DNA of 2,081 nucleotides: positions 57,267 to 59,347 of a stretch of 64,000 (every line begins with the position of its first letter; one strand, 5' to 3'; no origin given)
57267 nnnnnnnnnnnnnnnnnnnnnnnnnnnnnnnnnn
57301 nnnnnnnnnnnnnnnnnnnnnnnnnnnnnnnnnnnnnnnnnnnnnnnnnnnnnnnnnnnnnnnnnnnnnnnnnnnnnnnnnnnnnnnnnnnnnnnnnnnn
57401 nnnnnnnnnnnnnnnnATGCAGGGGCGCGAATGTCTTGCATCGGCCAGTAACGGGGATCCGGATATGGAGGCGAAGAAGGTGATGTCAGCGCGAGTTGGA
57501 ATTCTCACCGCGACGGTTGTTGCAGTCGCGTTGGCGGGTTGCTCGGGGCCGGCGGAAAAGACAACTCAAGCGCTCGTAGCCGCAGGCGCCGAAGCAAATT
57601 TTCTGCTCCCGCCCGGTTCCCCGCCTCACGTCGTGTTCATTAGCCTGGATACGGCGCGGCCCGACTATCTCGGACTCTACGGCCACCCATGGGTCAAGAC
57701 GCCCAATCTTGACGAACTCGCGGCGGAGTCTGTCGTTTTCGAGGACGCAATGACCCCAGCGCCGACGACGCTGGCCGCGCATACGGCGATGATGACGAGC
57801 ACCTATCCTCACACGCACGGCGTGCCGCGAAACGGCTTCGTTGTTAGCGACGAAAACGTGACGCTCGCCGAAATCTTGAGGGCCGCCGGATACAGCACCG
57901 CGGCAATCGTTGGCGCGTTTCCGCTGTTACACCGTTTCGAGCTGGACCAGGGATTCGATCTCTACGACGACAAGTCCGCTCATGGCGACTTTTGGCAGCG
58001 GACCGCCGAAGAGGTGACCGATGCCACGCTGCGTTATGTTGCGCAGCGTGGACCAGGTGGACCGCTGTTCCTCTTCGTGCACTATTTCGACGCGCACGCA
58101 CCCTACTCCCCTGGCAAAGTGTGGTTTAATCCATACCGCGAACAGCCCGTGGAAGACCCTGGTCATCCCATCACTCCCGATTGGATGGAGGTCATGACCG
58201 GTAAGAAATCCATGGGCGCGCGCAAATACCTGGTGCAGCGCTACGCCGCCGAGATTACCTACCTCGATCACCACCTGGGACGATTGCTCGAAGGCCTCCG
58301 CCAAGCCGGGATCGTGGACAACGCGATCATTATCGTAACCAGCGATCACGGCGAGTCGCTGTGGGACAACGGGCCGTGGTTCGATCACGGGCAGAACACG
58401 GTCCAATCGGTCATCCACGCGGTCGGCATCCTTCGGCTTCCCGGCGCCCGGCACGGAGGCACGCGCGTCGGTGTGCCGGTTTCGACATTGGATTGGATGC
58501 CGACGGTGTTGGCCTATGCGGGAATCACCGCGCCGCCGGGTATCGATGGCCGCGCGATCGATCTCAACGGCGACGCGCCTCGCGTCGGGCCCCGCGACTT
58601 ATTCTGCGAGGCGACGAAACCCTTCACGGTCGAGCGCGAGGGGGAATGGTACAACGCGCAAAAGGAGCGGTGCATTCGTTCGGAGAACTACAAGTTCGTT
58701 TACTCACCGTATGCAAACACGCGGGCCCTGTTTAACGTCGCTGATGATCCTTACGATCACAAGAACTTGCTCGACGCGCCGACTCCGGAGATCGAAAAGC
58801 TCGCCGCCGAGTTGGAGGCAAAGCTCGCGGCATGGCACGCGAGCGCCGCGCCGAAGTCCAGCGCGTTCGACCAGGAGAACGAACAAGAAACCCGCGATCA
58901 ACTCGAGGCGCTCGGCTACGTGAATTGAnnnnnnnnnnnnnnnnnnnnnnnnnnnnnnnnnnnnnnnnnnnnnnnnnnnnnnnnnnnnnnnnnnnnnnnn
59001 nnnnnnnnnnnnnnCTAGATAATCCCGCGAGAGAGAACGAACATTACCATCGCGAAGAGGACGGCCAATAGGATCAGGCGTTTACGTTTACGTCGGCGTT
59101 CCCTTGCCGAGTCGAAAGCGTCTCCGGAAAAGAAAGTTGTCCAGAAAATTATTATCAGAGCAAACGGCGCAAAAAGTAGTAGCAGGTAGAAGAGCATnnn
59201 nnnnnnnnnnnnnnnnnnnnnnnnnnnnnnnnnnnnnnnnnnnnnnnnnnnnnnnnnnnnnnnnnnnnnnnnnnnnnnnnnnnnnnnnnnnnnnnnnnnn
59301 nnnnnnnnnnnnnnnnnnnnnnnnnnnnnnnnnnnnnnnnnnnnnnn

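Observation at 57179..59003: Sulfatase-like gene plus MITE copy bracketed by a duplicated parA 3' end: signature of a cassette insertion at the parA terminus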

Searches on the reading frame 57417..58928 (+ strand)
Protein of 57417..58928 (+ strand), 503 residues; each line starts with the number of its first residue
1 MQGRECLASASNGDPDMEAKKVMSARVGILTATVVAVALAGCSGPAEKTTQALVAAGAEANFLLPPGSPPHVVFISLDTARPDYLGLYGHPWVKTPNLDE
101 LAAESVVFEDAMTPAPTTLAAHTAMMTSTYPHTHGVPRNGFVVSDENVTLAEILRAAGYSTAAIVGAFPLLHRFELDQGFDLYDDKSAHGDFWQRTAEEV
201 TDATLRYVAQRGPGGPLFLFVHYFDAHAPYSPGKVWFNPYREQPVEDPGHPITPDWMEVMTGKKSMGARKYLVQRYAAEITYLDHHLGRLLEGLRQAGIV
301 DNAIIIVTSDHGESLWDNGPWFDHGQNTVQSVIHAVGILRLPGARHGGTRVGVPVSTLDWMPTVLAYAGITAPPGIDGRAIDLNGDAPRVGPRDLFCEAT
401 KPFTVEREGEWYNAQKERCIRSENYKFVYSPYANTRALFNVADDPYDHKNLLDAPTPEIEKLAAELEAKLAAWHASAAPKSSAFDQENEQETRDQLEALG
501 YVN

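Call 6: search_protein_families(library=pfam, proteins=[window:57417-58928:+])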
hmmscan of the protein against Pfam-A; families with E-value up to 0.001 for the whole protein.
window:57417-58928:+ (503 aa): 3 families
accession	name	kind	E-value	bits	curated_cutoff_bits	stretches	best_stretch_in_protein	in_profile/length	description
PF00884.28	Sulfatase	-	1.5e-39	136.6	25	1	70-370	1-301/301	Sulfatase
PF01663.27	Phosphodiest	-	9e-19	68.7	23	2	72-148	1-74/342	Type I phosphodiesterase / nucleotide pyrophosphatase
PF16347.10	SGSH_C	-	8.5e-07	29.7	29.3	1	334-472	17-150/154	N-sulphoglucosamine sulphohydrolase, C-terminal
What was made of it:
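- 57465..58928 (+): Sulfatase-fold lipoprotein gene (487 aa; an alternative upstream start at 57417 gives 503 aa). It has Thr-type T-L-A-A-H in place of C-x-P-x-R. It sits at the same position in both relatives. Pfam PF00884 1.5e-39 (call 6).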

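Call 7: search_protein_families(library=ncbifam, proteins=[window:57417-58928:+])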
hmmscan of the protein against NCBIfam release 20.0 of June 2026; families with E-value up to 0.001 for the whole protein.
window:57417-58928:+ (503 aa): 11 families
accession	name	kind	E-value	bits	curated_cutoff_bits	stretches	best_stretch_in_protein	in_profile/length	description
NF010322.0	PRK13759.1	equivalog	3e-48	164.5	481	2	200-456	185-441/486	arylsulfatase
TIGR03417.1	chol_sulfatase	equivalog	3.9e-33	115.1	433.45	2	219-475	187-442/500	choline-sulfatase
NF045661.1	HdlasePehA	equivalog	1.2e-26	93.4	900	2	275-476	283-487/506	phosphoric/sulfuric ester hydrolase PehA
NF052527.1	Mn_arylsulf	exception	5.4e-23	81.6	850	2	200-471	183-449/479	manganese-dependent arylsulfatase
NF038075.1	fam_STM4013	hypoth_equivalog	9.5e-09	35.1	250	0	273-323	197-244/261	STM4013/SEN3800 family hydrolase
NF007160.0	PRK09598.1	equivalog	1.3e-07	30.3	561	1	267-325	397-452/523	phosphoethanolamine--lipid A transferase EptA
NF007933.0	PRK10649.1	subfamily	2.8e-07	29.5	404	0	72-161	239-324/577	phosphoethanolamine transferase CptA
NF008593.0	PRK11560.1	equivalog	9.7e-07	27.4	493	0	265-318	423-472/563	kdo(2)-lipid A phosphoethanolamine 7''-transferase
NF012179.0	CptA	domain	1.5e-05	23.9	900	0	75-163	231-314/556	phosphoethanolamine transferase CptA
NF038282.1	LapC_YejM_PbgA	exception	0.00024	19.5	825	1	257-334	395-474/584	LPS biosynthesis-modulating metalloenzyme YejM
NF053859.1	polymyxin_MCR13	exception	0.00081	18.3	1250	0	269-322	409-462/541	MCR-13 family phosphoethanolamine--lipid A transferase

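Call 27: find_homologous_proteins(query=window:57465-58925:+, max_evalue=1e-80)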
Query window:57465-58925:+ (487 aa): 223 proteins with E <= 1e-80 among 8000 candidates; the best 120 are listed.
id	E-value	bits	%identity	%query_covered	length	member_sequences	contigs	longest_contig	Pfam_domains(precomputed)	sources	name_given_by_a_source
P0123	0.0e+0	1133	100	100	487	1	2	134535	PF01663.28,PF16347.11,PF00884.29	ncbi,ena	ncbi:MAG: sulfatase [Candidatus Hydrogenedentota bacterium]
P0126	1.3e-296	1002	88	100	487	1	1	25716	PF01663.28,PF16347.11,PF00884.29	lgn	-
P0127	7.5e-288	973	86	100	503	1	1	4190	PF01663.28,PF16347.11,PF00884.29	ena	-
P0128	6.0e-131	456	49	89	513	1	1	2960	PF01663.28,PF16347.11,PF00884.29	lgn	-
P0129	1.3e-127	445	48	90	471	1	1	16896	PF01663.28,PF00884.29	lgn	-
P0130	9.1e-127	442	48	90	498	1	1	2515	PF01663.28,PF16347.11,PF00884.29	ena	-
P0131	1.6e-124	435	48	90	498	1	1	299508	PF01663.28,PF16347.11,PF00884.29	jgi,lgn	jgi:arylsulfatase A-like enzyme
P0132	1.8e-123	431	48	89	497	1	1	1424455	PF01663.28,PF16347.11,PF00884.29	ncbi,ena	-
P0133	1.4e-121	425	48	89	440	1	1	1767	PF01663.28,PF16347.11,PF00884.29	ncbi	-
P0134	4.0e-121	423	43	98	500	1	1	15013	PF01663.28,PF16347.11,PF00884.29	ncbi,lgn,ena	-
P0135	6.4e-121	423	47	90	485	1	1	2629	PF01663.28,PF16347.11,PF00884.29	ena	-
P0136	1.9e-120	421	46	90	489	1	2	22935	PF01663.28,PF16347.11,PF00884.29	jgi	jgi:choline-sulfatase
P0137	2.9e-120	421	46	89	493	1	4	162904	PF01663.28,PF16347.11,PF00884.29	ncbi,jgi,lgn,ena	-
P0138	3.8e-120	420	48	89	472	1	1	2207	PF01663.28,PF16347.11,PF00884.29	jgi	-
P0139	6.1e-120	420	48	90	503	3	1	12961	PF01663.28,PF16347.11,PF00884.29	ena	-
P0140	1.6e-119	418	43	99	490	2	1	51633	PF01663.28,PF16347.11,PF00884.29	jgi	jgi:arylsulfatase A-like enzyme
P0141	2.0e-119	418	46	84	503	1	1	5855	PF01663.28,PF16347.11,PF00884.29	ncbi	-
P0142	2.2e-119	418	46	90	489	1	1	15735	PF01663.28,PF16347.11,PF00884.29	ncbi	ncbi:MAG: sulfatase [Phycisphaerae bacterium]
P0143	2.7e-119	417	46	89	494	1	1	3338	PF01663.28,PF16347.11,PF00884.29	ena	-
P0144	3.8e-119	417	46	89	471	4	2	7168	PF01663.28,PF16347.11,PF00884.29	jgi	jgi:arylsulfatase A-like enzyme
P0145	4.6e-119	417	44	98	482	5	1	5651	PF01663.28,PF16347.11,PF00884.29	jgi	jgi:arylsulfatase A-like enzyme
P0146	6.8e-119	416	45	90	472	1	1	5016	PF01663.28,PF16347.11,PF00884.29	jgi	-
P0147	8.7e-119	416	47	97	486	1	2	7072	PF01663.28,PF16347.11,PF00884.29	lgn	-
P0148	1.1e-118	415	47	90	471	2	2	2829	PF01663.28,PF16347.11,PF00884.29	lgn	-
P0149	9.9e-118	412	46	98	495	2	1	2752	PF01663.28,PF16347.11,PF00884.29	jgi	jgi:arylsulfatase A-like enzyme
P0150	1.2e-117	412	46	89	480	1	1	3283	PF01663.28,PF16347.11,PF00884.29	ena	-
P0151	1.2e-117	412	46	89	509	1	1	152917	PF01663.28,PF16347.11,PF00884.29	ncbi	-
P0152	1.3e-117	412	44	95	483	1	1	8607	PF01663.28,PF16347.11,PF00884.29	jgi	jgi:arylsulfatase A-like enzyme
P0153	1.8e-117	411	45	91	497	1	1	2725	PF01663.28,PF16347.11,PF00884.29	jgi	jgi:arylsulfatase A-like enzyme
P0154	3.3e-117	411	43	93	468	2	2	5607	PF01663.28,PF16347.11,PF00884.29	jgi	jgi:choline-sulfatase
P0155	3.3e-117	410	43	95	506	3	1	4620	PF01663.28,PF16347.11,PF00884.29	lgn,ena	-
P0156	5.4e-117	410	45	93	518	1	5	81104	PF01663.28,PF16347.11,PF00884.29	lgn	-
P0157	7.5e-117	409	45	98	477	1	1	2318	PF01663.28,PF16347.11,PF00884.29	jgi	jgi:arylsulfatase A-like enzyme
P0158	3.4e-116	407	47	90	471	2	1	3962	PF01663.28,PF16347.11,PF00884.29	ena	-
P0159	5.1e-116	407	44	89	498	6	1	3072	PF01663.28,PF16347.11,PF00884.29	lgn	-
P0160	9.4e-116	406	47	90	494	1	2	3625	PF02995.23,PF01663.28,PF00884.29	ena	-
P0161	1.1e-115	406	45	100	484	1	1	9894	PF01663.28,PF16347.11,PF00884.29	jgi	jgi:arylsulfatase A-like enzyme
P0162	2.2e-115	404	47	90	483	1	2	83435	PF01663.28,PF16347.11,PF00884.29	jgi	jgi:arylsulfatase A-like enzyme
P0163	3.3e-115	404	43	90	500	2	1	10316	PF01663.28,PF16347.11,PF00884.29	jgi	-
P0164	3.5e-115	404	46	90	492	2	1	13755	PF01663.28,PF00884.29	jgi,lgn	-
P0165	3.6e-115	404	44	97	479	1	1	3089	PF01663.28,PF16347.11,PF00884.29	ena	-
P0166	4.2e-115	404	42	99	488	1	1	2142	PF01663.28,PF16347.11,PF00884.29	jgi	jgi:arylsulfatase A-like enzyme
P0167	5.5e-115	403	44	93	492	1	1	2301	PF01663.28,PF16347.11,PF00884.29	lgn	-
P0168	8.6e-115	403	46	89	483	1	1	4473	PF01663.28,PF16347.11,PF00884.29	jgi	jgi:choline-sulfatase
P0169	9.2e-115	402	42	98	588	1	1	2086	PF01663.28,PF16347.11,PF00884.29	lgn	-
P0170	9.5e-115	402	46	89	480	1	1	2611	PF01663.28,PF16347.11,PF00884.29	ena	-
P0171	9.7e-115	402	46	92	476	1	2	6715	PF01663.28,PF16347.11,PF00884.29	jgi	jgi:arylsulfatase A-like enzyme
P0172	1.8e-114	401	48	89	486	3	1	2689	PF01663.28,PF16347.11,PF00884.29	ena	-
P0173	2.8e-114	401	43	92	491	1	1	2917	PF01663.28,PF16347.11,PF00884.29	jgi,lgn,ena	-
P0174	2.8e-114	401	46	88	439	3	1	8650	PF01663.28,PF16347.11,PF00884.29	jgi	jgi:arylsulfatase A-like enzyme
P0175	3.4e-114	401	44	99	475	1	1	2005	PF01663.28,PF16347.11,PF00884.29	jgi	jgi:arylsulfatase A-like enzyme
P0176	3.4e-114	401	46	89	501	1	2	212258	PF01663.28,PF16347.11,PF00884.29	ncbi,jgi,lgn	ncbi:MAG: sulfatase-like hydrolase/transferase [Phycisphaerae bacterium]|jgi:arylsulfatase A-like en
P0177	4.4e-114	400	43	90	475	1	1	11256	PF01663.28,PF16347.11,PF00884.29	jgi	-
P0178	4.5e-114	400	42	97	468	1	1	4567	PF01663.28,PF16347.11,PF00884.29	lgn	-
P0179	4.9e-114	400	46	93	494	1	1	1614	PF01663.28,PF16347.11,PF00884.29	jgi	-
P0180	5.4e-114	400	45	89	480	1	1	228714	PF01663.28,PF16347.11,PF00884.29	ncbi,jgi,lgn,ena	-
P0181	6.0e-114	400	44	89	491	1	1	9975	PF01663.28,PF16347.11,PF00884.29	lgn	-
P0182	6.7e-114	400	45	90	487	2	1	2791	PF01663.28,PF16347.11,PF00884.29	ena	-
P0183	1.3e-113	399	43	89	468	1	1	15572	PF01663.28,PF16347.11,PF00884.29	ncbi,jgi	jgi:arylsulfatase A-like enzyme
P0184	1.7e-113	398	46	89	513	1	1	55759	PF01663.28,PF00884.29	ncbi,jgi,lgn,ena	-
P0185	2.3e-113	398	41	99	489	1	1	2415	PF01663.28,PF16347.11,PF00884.29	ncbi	-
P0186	2.7e-113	398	45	90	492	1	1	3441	PF01663.28,PF16347.11,PF00884.29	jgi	jgi:arylsulfatase A-like enzyme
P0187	3.2e-113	397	45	89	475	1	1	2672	PF01663.28,PF16347.11,PF00884.29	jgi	jgi:arylsulfatase A-like enzyme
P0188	3.7e-113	397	44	89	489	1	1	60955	PF01663.28,PF16347.11,PF00884.29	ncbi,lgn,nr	ncbi:MAG: sulfatase [Candidatus Eisenbacteria bacterium]|nr:sulfatase [Candidatus Eisenbacteria bact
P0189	3.8e-113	397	46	89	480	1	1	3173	PF01663.28,PF16347.11,PF00884.29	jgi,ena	-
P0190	4.1e-113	397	43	90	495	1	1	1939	PF01663.28,PF16347.11,PF00884.29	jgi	jgi:arylsulfatase A-like enzyme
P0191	4.9e-113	397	46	88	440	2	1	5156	PF01663.28,PF16347.11,PF00884.29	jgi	jgi:arylsulfatase A-like enzyme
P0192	7.3e-113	396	45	90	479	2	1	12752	PF01663.28,PF16347.11,PF00884.29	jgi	jgi:arylsulfatase A-like enzyme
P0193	1.5e-112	395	44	89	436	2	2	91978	PF01663.28,PF16347.11,PF00884.29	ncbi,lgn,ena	-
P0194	2.0e-112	395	47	89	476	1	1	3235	PF01663.28,PF16347.11,PF00884.29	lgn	-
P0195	2.4e-112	395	42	98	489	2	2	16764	PF14707.12,PF01663.28,PF16347.11,PF00884.29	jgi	-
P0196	4.4e-112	394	43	98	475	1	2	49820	PF01663.28,PF00884.29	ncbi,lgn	ncbi:MAG: sulfatase [Candidatus Hydrogenedentota bacterium]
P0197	6.1e-112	393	45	89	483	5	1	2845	PF01663.28,PF16347.11,PF00884.29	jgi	-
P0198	9.9e-112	392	46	88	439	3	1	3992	PF01663.28,PF16347.11,PF00884.29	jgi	jgi:arylsulfatase A-like enzyme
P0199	1.1e-111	392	45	89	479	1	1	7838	PF01663.28,PF16347.11,PF00884.29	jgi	-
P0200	1.1e-111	392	44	90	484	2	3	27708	PF01663.28,PF16347.11,PF00884.29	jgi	-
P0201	2.5e-111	391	43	90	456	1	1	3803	PF01663.28,PF16347.11,PF00884.29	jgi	jgi:arylsulfatase A-like enzyme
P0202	4.1e-111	390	45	90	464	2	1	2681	PF01663.28,PF16347.11,PF00884.29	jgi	jgi:arylsulfatase A-like enzyme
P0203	4.2e-111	390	44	94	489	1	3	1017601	PF01663.28,PF16347.11,PF00884.29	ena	-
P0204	5.7e-111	390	43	89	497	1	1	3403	PF01663.28,PF16347.11,PF00884.29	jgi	jgi:arylsulfatase A-like enzyme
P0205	7.7e-111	390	44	89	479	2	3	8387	PF01663.28,PF16347.11,PF00884.29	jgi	-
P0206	1.2e-110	389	44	90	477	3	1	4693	PF01663.28,PF16347.11,PF00884.29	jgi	-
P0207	1.7e-110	388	44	89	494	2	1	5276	PF01663.28,PF16347.11,PF00884.29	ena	-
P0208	1.7e-110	388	43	89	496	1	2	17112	PF01663.28,PF16347.11,PF00884.29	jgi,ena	-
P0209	2.1e-110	388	45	90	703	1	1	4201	PF01663.28,PF16347.11,PF00884.29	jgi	jgi:arylsulfatase A-like enzyme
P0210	2.4e-110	388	44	90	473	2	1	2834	PF01663.28,PF16347.11,PF00884.29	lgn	-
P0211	3.4e-110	387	44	93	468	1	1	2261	PF01663.28,PF16347.11,PF00884.29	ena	-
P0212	5.1e-110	387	45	90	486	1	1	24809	PF01663.28,PF16347.11,PF00884.29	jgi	jgi:arylsulfatase A-like enzyme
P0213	5.7e-110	387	40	100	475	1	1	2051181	PF01663.28,PF16347.11,PF00884.29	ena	-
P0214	6.5e-110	386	42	99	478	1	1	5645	PF01663.28,PF16347.11,PF00884.29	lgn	-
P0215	8.5e-110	386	44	90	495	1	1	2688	PF01663.28,PF16347.11,PF00884.29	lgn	-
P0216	1.3e-109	385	43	92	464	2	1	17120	PF01663.28,PF16347.11,PF00884.29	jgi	jgi:arylsulfatase A-like enzyme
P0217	1.7e-109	385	44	90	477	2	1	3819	PF01663.28,PF00884.29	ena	-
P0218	2.0e-109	385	42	90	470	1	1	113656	PF01663.28,PF16347.11,PF00884.29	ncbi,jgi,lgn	-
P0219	4.4e-109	384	45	89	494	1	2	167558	PF01663.28,PF16347.11,PF00884.29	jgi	jgi:arylsulfatase A-like enzyme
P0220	4.4e-109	384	45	89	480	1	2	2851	PF01663.28,PF16347.11,PF00884.29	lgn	-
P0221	4.5e-109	384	44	89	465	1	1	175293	PF01663.28,PF16347.11,PF00884.29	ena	-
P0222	5.5e-109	383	44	89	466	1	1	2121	PF01663.28,PF16347.11,PF00884.29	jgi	jgi:arylsulfatase A-like enzyme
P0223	6.5e-109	383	41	97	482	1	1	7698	PF01663.28,PF16347.11,PF00884.29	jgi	jgi:arylsulfatase A-like enzyme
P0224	8.4e-109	383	43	89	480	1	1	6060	PF01663.28,PF16347.11,PF00884.29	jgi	-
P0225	2.4e-108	381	43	89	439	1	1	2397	PF01663.28,PF16347.11,PF00884.29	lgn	-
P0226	2.9e-108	381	43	93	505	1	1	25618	PF01663.28,PF16347.11,PF00884.29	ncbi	-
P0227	3.4e-108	381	45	87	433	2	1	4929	PF01663.28,PF16347.11,PF00884.29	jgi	jgi:arylsulfatase A-like enzyme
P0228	3.7e-108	381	45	93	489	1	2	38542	PF01663.28,PF16347.11,PF00884.29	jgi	jgi:arylsulfatase A-like enzyme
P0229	5.8e-108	380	44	90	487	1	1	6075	PF01663.28,PF16347.11,PF00884.29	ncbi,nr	ncbi:MAG: sulfatase-like hydrolase/transferase [Candidatus Eisenbacteria bacterium]|nr:sulfatase-lik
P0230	8.9e-108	379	44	89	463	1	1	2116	PF01663.28,PF16347.11,PF00884.29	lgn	-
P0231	9.5e-108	379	42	98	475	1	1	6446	PF01663.28,PF16347.11,PF00884.29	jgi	jgi:arylsulfatase A-like enzyme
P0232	9.7e-108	379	43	89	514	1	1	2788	PF01663.28,PF16347.11,PF00884.29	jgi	jgi:arylsulfatase A-like enzyme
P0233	1.3e-107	379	44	89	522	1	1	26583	PF01663.28,PF16347.11,PF00884.29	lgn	-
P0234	1.3e-107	379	44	97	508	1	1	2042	PF01663.28,PF16347.11,PF00884.29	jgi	jgi:arylsulfatase A-like enzyme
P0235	1.5e-107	379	43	94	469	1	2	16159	PF01663.28,PF16347.11,PF00884.29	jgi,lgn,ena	-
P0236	1.9e-107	378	47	89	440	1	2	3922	PF01663.28,PF16347.11,PF00884.29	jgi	jgi:arylsulfatase A-like enzyme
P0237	2.2e-107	378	41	92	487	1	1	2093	PF01663.28,PF16347.11,PF00884.29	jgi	-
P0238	3.0e-107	378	45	90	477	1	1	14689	PF01663.28,PF16347.11,PF00884.29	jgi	jgi:arylsulfatase A-like enzyme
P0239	3.0e-107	378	41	97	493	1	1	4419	PF01663.28,PF16347.11,PF00884.29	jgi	jgi:arylsulfatase A-like enzyme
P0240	3.0e-107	378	41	98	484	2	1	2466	PF01663.28,PF16347.11,PF00884.29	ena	-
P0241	3.8e-107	377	43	98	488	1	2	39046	PF01663.28,PF16347.11,PF00884.29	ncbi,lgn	-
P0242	4.4e-107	377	44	89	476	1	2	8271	PF01663.28,PF16347.11,PF00884.29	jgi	jgi:arylsulfatase A-like enzyme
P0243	8.2e-107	376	43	89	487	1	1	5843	PF01663.28,PF16347.11,PF00884.29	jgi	jgi:arylsulfatase A-like enzyme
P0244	9.2e-107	376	42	95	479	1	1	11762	PF01663.28,PF16347.11,PF00884.29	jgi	jgi:arylsulfatase A-like enzyme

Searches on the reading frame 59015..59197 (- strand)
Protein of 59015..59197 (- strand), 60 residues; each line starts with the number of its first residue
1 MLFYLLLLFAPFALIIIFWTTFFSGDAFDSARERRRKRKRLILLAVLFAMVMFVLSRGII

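Call 6: search_protein_families(library=pfam, proteins=[window:59015-59197:-])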
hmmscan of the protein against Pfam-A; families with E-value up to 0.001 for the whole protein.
window:59015-59197:- (60 aa): 0 families

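Call 7: search_protein_families(library=ncbifam, proteins=[window:59015-59197:-])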
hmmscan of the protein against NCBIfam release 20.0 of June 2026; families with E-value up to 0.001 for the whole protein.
window:59015-59197:- (60 aa): 0 families

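Call 34: search_protein_representatives(protein=window:59015-59197:-)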
Query: 60 residues. Proteins with E-value up to 0.001 (for the whole library): 1; up to 1e-10: 0; up to 1e-30: 0. The best 1 are listed.
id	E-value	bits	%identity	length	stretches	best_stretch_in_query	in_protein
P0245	2.4e-07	46.3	43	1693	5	16-33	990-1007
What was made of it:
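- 59015..59197 (-): 60-codon ORF ('small membrane protein'), probably not a gene. No homologue among 1.84 billion representatives (call 34).
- Tried and rejected: An exhaustive HMMER search found no family (call 34).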

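Call 50: find_related_loci(query=window:59018-59197:-, collection=viral_contigs, flank=3000)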
Query window:59018-59197:- (60 aa) in viral_contigs; peptide patterns used: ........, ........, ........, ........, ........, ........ (x = any residue, [..] = any of these).
428 stretches matched a pattern, but none encodes a relative of the query by tblastn (E <= 1e-3).
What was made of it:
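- Tried and rejected: A viral-contig scan found none (call 50).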
